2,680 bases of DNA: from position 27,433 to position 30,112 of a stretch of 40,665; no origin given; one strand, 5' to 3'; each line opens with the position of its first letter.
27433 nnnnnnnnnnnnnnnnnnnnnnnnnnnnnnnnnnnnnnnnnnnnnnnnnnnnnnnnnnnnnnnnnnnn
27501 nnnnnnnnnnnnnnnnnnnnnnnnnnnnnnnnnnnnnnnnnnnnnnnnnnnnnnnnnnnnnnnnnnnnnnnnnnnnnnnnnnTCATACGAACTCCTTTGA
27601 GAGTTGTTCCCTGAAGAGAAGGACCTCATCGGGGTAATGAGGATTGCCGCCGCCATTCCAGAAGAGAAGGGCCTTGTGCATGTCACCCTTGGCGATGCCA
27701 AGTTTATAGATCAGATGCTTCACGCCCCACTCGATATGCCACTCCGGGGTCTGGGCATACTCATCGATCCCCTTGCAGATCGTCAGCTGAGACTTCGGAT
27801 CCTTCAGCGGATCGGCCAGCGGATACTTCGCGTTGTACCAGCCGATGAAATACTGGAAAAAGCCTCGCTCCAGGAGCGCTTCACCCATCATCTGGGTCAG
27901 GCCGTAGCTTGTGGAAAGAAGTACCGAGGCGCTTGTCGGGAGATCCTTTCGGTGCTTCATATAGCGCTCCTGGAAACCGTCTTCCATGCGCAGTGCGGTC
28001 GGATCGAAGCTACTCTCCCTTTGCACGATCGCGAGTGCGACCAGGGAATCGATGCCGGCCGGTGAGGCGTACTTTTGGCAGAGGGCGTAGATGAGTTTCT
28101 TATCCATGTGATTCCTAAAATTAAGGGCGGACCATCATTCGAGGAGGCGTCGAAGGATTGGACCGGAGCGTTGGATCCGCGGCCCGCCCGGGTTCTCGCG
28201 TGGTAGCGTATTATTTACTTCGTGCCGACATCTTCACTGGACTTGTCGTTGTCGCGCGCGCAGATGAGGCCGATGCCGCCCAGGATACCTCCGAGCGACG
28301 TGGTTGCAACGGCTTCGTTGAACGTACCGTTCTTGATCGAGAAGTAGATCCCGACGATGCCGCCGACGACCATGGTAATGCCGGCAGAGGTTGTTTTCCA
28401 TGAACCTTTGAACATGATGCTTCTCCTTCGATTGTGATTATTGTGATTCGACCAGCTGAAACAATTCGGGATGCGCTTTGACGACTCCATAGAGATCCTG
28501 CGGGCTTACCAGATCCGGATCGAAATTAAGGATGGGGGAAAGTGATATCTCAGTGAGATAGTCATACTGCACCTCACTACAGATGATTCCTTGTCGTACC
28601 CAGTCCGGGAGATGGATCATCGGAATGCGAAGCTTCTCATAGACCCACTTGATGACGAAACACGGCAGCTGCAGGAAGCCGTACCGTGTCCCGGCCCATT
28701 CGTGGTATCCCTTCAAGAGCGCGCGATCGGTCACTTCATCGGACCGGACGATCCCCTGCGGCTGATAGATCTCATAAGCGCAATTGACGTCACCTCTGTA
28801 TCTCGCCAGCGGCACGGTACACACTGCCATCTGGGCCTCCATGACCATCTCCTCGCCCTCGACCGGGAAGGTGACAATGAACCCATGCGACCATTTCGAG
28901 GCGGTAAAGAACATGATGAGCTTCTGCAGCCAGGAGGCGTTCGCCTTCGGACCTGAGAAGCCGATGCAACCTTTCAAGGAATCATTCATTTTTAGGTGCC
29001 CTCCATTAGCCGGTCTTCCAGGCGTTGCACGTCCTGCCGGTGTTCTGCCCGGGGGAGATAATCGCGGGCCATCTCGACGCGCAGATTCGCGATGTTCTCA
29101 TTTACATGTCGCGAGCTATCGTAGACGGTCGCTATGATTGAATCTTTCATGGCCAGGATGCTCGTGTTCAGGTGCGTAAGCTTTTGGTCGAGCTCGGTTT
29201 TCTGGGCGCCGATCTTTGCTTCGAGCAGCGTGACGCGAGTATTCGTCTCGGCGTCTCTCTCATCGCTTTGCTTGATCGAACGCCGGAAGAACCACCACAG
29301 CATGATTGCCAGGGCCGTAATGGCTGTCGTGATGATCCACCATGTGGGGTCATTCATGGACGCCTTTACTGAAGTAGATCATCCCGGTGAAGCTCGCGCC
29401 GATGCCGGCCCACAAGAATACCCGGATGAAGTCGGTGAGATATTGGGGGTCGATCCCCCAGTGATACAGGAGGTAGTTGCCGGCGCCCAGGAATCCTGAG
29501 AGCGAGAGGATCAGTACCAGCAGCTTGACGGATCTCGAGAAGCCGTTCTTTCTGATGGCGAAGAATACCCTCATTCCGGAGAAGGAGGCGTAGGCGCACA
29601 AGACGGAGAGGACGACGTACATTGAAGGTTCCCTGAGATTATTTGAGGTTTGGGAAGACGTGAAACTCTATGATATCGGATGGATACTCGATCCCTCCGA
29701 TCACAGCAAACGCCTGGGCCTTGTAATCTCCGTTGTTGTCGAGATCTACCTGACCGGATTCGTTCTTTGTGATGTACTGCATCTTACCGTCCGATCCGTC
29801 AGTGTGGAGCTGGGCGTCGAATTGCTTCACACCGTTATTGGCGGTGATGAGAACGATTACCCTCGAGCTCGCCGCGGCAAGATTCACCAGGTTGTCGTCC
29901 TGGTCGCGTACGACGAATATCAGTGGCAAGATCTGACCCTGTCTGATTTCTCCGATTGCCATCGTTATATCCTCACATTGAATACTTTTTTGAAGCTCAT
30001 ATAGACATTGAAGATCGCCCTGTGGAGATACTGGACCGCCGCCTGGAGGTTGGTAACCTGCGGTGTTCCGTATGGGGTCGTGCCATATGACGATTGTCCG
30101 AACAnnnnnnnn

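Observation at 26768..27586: Endolysin-coupled 272-aa protein may be a spanin of a new design (inner-membrane anchor, coiled coil, beta-barrel-like C-terminus)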

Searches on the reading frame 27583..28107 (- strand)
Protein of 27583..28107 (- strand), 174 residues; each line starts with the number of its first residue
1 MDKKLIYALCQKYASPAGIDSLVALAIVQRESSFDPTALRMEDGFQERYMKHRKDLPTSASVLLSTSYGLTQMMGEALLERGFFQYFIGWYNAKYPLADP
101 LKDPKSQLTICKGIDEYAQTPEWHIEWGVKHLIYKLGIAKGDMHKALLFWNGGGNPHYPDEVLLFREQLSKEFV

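Call 3: search_protein_families(library=pfam, proteins=[window:27583-28107:-], max_evalue=1)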
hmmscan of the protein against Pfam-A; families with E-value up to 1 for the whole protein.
window:27583-28107:- (174 aa): 2 families
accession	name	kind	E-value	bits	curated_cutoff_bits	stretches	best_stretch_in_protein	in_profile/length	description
PF01464.25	SLT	-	0.00071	19.6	21.3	1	10-75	3-45/117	Transglycosylase SLT domain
PF19489.4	SLT_4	-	0.12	12.4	27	1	12-40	40-68/184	Transglycosylase SLT domain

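Call 4: search_protein_families(library=phrogs, proteins=[window:27583-28107:-], max_evalue=1)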
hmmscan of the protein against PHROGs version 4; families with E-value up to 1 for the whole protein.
window:27583-28107:- (174 aa): 2 families
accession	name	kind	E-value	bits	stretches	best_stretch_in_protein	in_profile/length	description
phrog_2860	-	head and packaging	0.13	13.1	1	59-85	94-120/189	endolysin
phrog_19349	-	unknown function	0.23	12.2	1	4-40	72-104/204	-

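Call 10: search_protein_families(library=ncbifam, proteins=[window:27583-28107:-], max_evalue=1)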
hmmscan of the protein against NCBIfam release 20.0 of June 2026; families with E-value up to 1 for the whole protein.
window:27583-28107:- (174 aa): 2 families
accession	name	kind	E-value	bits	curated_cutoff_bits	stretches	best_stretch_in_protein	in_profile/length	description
NF008670.0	PRK11671.1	equivalog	0.016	14.4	375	1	8-43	194-229/359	membrane-bound lytic murein transglycosylase MltC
TIGR02166.1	dmsA_ynfE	subfamily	0.12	10.3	777.7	1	73-124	284-336/794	DMSO/selenate family reductase complex A subunit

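Call 86: search_solved_structures(query=window:27583-28107:-, max_evalue=1)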
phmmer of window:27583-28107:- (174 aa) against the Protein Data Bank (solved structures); distinct sequences matched with E-value up to 1: 0.

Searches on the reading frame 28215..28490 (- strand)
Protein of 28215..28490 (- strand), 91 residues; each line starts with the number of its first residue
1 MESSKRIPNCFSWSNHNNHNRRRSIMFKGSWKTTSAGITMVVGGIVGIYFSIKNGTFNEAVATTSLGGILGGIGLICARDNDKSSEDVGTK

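Call 3: search_protein_families(library=pfam, proteins=[window:28215-28490:-], max_evalue=1)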
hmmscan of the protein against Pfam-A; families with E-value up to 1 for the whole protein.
window:28215-28490:- (91 aa): 5 families
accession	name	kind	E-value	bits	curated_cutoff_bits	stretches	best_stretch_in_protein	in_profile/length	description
PF20712.2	CyanoTRADDas_TM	-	0.00039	20.9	24.3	1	26-84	9-64/68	Cyanobacterial TRADD-N associated 2-Transmembrane domain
PF23532.1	Microp_apicomplexa_18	-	0.016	15.8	27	1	12-86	7-83/98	Apicomplexa microprotein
PF23600.1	DUF7139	-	0.027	14.5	30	1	34-76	27-69/150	Domain of unknown function (DUF7139)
PF01252.23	Peptidase_A8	-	0.086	13.5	25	1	5-72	27-92/142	Signal peptidase (SPase) II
PF10902.13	WYL_2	-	0.1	13.3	26.7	1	43-64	10-31/74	WYL_2, Sm-like SH3 beta-barrel fold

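Call 4: search_protein_families(library=phrogs, proteins=[window:28215-28490:-], max_evalue=1)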
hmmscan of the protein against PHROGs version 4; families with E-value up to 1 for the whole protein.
window:28215-28490:- (91 aa): 0 families

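Call 10: search_protein_families(library=ncbifam, proteins=[window:28215-28490:-], max_evalue=1)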
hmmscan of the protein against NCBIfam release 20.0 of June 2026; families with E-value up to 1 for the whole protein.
window:28215-28490:- (91 aa): 1 family
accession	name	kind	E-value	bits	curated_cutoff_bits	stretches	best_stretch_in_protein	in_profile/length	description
NF052420.1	translocon_SseD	equivalog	0.066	13.3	130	1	20-86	33-100/152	type III secretion system translocon protein SseD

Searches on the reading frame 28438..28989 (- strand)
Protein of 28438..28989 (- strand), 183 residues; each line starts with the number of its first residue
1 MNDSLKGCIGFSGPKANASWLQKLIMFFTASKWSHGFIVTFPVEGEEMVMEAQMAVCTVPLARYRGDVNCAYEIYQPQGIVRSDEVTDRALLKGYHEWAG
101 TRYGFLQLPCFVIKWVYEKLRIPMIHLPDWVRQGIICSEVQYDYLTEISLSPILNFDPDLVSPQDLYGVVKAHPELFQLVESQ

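Call 3: search_protein_families(library=pfam, proteins=[window:28438-28989:-], max_evalue=1)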
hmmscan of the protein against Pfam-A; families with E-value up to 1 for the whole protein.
window:28438-28989:- (183 aa): 1 family
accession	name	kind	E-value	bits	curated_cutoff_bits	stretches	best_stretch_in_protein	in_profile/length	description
PF04497.17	Pox_E2-like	-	0.35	9.7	30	1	141-176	39-74/729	Poxviridae protein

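Call 4: search_protein_families(library=phrogs, proteins=[window:28438-28989:-], max_evalue=1)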
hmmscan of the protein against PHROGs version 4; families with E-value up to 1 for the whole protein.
window:28438-28989:- (183 aa): 1 family
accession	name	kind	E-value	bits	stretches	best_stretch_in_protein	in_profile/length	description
phrog_1128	-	moron, auxiliary metabolic gene and host takeover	5.9e-08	33.3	1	9-176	27-174/381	enoyl-CoA hydratase/carnithine racemase-like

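Call 10: search_protein_families(library=ncbifam, proteins=[window:28438-28989:-], max_evalue=1)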
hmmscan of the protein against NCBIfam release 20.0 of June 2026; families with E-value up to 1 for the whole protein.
window:28438-28989:- (183 aa): 1 family
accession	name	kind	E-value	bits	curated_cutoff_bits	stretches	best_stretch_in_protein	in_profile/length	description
NF011112.0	PRK14540.1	equivalog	0.078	12.8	202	1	19-88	57-122/135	nucleoside-diphosphate kinase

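Call 85: search_solved_structures(query=window:28438-28989:-, max_evalue=1)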
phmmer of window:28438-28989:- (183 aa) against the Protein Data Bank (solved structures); distinct sequences matched with E-value up to 1: 6.
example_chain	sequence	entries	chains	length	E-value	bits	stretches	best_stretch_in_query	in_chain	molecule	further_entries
21fi_D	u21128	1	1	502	0.2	14.7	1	64-132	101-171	DddT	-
21fk_A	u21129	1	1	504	0.2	14.7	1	64-132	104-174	DddT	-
21fh_A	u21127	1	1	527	0.22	14.6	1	64-132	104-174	DddT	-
21ff_A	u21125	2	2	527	0.22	14.6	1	64-132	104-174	DddT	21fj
5mou_A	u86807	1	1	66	0.31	14.1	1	68-105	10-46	Alpha-mammal toxin BeM9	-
2atb_A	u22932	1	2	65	0.73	12.9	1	65-105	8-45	neurotoxin alpha-IT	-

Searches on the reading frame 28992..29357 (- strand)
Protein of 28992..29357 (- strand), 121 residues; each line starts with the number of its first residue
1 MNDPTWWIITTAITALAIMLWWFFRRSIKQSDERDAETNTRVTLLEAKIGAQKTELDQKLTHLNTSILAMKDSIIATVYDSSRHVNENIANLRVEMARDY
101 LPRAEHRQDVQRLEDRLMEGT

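Call 3: search_protein_families(library=pfam, proteins=[window:28992-29357:-], max_evalue=1)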
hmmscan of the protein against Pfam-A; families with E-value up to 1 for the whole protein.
window:28992-29357:- (121 aa): 6 families
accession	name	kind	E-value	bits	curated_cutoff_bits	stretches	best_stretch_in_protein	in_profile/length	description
PF24073.1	DUF7365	-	0.056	14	27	1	30-96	30-94/101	Coiled-coil region of unknown function (DUF7365)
PF06103.16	DUF948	-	0.079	13.6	37.2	1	9-92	1-87/89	Bacterial protein of unknown function (DUF948)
PF12072.13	RNase_Y_N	-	0.12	12.3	32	0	14-117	10-87/201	RNase Y N-terminal region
PF14316.11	DUF4381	-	0.14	12.9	27.2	1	4-37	19-52/145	Domain of unknown function (DUF4381)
PF07889.17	DUF1664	-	0.25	11.8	34.6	1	40-97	48-104/124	Protein of unknown function (DUF1664)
PF03137.26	OATP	-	0.25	10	25.8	1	7-62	220-281/545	Organic Anion Transporter Polypeptide (OATP) family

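Call 4: search_protein_families(library=phrogs, proteins=[window:28992-29357:-], max_evalue=1)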
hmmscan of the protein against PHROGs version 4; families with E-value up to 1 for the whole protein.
window:28992-29357:- (121 aa): 14 families
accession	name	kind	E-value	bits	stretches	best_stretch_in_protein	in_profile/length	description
phrog_462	-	other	3.4e-07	31.4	1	3-117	9-83/101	lipoprotein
phrog_736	-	unknown function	0.00018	22.6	1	6-75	13-83/112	-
phrog_12220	-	unknown function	0.0056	17.8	1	79-117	24-62/89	-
phrog_29007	-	unknown function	0.013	17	0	3-52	7-52/99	-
phrog_35620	-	unknown function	0.027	15.8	1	86-116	28-58/63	-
phrog_214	-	lysis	0.054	14.3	1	4-54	7-59/176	Rz-like spanin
phrog_24423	-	unknown function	0.057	14.8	1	66-96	39-67/80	-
phrog_6179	-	unknown function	0.093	14.4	1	9-73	7-77/93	-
phrog_15210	-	other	0.11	13.7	1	5-74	6-81/113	lipoprotein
phrog_30868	-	unknown function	0.15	13.3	1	43-94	24-78/115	-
phrog_16326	-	unknown function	0.19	12.2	1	40-100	23-82/222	-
phrog_739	-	lysis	0.2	12.9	1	5-66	7-67/122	Rz-like spanin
phrog_13338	-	unknown function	0.27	10.4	1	29-113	372-453/903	-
phrog_726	-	unknown function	0.29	12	1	9-73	31-99/154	-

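Call 10: search_protein_families(library=ncbifam, proteins=[window:28992-29357:-], max_evalue=1)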
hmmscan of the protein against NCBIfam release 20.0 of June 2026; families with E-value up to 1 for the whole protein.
window:28992-29357:- (121 aa): 2 families
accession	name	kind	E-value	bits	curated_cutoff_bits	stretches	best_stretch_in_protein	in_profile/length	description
NF052531.1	Strep_LiaS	equivalog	0.023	14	450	1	9-99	49-139/328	envelope stress sensor histidine kinase LiaS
NF033481.2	auto_Ata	exception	0.11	9.7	2500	1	39-97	803-861/1862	trimeric autotransporter adhesin Ata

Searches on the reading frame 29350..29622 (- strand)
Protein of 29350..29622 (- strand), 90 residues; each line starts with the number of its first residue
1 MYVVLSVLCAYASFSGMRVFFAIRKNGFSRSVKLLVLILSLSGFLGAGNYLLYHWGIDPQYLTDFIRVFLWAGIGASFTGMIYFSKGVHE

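Call 3: search_protein_families(library=pfam, proteins=[window:29350-29622:-], max_evalue=1)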
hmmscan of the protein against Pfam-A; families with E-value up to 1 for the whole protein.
window:29350-29622:- (90 aa): 3 families
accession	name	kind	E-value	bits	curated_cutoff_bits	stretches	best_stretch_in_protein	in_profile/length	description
PF23574.1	zf-C2H2_ZNF142_18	-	0.066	13.7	27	1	8-25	7-24/35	Zinc finger protein 142 C2H2 domain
PF03083.21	MtN3_slv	-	0.088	13.3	23.7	1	14-62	16-61/87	Sugar efflux transporter for intercellular exchange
PF09925.14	DUF2157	-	0.15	12.2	32.4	1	3-78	36-109/146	Predicted membrane protein (DUF2157)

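Call 4: search_protein_families(library=phrogs, proteins=[window:29350-29622:-], max_evalue=1)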
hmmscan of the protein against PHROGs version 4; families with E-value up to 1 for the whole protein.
window:29350-29622:- (90 aa): 1 family
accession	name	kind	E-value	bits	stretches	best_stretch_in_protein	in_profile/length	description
phrog_6384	-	lysis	0.13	12.9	1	3-63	14-76/111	holin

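Call 10: search_protein_families(library=ncbifam, proteins=[window:29350-29622:-], max_evalue=1)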
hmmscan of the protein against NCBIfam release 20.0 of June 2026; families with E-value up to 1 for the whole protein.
window:29350-29622:- (90 aa): 1 family
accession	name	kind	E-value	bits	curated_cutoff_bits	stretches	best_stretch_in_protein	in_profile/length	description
NF011667.0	PRK15086.1-3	equivalog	0.061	12.6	387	1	29-85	297-353/362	ethanolamine utilization protein EutH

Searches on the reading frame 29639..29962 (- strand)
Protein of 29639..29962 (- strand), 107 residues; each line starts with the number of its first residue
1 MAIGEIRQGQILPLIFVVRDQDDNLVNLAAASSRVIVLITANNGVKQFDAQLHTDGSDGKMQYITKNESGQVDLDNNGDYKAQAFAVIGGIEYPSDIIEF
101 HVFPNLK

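Call 3: search_protein_families(library=pfam, proteins=[window:29639-29962:-], max_evalue=1)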
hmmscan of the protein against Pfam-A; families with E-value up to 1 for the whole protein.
window:29639-29962:- (107 aa): 0 families

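Call 4: search_protein_families(library=phrogs, proteins=[window:29639-29962:-], max_evalue=1)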
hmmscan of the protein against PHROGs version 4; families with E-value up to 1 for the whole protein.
window:29639-29962:- (107 aa): 0 families

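Call 10: search_protein_families(library=ncbifam, proteins=[window:29639-29962:-], max_evalue=1)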
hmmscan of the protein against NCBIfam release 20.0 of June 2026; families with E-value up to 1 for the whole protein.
window:29639-29962:- (107 aa): 1 family
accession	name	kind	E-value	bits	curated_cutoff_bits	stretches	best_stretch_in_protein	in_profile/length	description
NF053826.1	PrePilPeptEppA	equivalog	0.052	12.9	450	1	3-58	232-287/334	prepilin peptidase EppA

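Call 100: search_protein_families(library=pfam, proteins=[window:29639-29962:-], max_evalue=0.001)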
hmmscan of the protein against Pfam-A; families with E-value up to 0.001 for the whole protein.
window:29639-29962:- (107 aa): 0 families
